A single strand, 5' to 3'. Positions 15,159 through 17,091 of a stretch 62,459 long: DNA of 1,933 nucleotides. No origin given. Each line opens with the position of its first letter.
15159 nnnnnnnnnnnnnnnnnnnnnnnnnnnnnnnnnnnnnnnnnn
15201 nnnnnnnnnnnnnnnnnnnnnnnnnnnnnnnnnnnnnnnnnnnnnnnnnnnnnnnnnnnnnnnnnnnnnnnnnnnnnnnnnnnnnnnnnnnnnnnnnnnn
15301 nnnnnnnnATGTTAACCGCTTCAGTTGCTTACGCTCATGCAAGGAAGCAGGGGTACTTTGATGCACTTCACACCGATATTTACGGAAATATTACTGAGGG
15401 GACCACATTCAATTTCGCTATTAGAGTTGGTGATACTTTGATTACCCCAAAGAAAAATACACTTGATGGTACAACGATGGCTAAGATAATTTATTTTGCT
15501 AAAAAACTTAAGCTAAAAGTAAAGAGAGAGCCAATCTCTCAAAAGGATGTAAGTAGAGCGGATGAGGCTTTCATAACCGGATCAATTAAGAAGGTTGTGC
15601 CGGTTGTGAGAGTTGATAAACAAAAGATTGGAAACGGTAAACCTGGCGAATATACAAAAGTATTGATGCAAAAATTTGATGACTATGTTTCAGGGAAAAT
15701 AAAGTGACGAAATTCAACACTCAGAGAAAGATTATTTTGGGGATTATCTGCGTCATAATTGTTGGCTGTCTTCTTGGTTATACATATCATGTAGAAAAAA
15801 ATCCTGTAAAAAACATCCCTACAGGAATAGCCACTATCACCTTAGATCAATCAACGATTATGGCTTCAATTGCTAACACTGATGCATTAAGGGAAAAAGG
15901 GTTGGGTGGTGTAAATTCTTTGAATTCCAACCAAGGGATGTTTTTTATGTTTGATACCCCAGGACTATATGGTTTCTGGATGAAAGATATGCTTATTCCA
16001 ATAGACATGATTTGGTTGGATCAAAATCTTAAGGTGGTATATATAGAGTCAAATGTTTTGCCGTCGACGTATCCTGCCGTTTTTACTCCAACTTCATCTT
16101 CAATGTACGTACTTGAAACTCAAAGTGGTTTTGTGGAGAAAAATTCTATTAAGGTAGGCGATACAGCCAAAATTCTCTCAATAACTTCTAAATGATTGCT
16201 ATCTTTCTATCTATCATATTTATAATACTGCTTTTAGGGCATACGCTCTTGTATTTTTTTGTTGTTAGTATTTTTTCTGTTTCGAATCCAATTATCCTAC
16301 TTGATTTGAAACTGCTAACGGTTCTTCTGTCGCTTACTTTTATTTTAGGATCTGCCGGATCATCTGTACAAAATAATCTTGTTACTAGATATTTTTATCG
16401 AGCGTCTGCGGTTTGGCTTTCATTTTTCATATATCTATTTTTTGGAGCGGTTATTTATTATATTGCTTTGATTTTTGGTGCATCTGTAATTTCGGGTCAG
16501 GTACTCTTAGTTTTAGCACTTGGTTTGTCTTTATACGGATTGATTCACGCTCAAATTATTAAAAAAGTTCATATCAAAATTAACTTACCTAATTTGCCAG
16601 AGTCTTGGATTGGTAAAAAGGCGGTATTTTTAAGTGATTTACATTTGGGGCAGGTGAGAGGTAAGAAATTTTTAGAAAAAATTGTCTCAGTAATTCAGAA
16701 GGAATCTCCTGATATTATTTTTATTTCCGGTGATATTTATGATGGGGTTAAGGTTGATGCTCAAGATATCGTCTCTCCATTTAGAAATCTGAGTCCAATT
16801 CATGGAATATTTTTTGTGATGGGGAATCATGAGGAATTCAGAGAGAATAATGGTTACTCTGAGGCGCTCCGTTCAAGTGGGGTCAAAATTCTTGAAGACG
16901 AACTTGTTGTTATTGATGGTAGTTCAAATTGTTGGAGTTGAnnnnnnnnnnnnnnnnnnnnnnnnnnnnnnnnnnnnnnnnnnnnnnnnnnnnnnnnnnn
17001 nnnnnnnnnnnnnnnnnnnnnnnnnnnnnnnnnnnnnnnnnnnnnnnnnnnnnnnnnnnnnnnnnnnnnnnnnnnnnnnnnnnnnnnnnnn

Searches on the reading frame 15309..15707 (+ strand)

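Call 26: search_protein_families(library=pfam, proteins=[window:15309-15707:+])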
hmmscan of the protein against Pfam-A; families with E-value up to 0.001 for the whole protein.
window:15309-15707:+ (132 aa): 1 family
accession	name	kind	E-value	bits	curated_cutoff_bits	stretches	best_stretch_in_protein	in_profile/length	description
PF01063.24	Aminotran_4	-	7.8e-25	88.5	28.5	1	6-101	125-222/223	Amino-transferase class IV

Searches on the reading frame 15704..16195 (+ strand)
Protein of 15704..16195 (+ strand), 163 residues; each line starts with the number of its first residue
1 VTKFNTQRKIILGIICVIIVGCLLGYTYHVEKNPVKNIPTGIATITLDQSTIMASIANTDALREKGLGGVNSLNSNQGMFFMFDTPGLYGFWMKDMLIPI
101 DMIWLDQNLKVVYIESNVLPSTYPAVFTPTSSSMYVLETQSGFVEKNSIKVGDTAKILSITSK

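Call 26: search_protein_families(library=pfam, proteins=[window:15704-16195:+])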
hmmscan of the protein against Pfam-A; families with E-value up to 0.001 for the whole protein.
window:15704-16195:+ (163 aa): 1 family
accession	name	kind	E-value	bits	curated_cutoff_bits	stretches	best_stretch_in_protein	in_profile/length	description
PF02643.20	DUF192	-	2.7e-26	91.9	27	1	53-156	2-95/96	Uncharacterized ACR, COG1430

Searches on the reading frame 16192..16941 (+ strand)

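Call 26: search_protein_families(library=pfam, proteins=[window:16192-16941:+])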
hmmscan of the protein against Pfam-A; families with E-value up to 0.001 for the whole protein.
window:16192-16941:+ (249 aa): 2 families
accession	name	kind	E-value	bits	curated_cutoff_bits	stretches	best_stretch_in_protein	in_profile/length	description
PF00149.33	Metallophos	-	2.9e-09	38.1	21.5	1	144-226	3-86/191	Calcineurin-like phosphoesterase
PF12850.12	Metallophos_2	-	3.4e-05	24.4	27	1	145-240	4-86/154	Calcineurin-like phosphoesterase superfamily domain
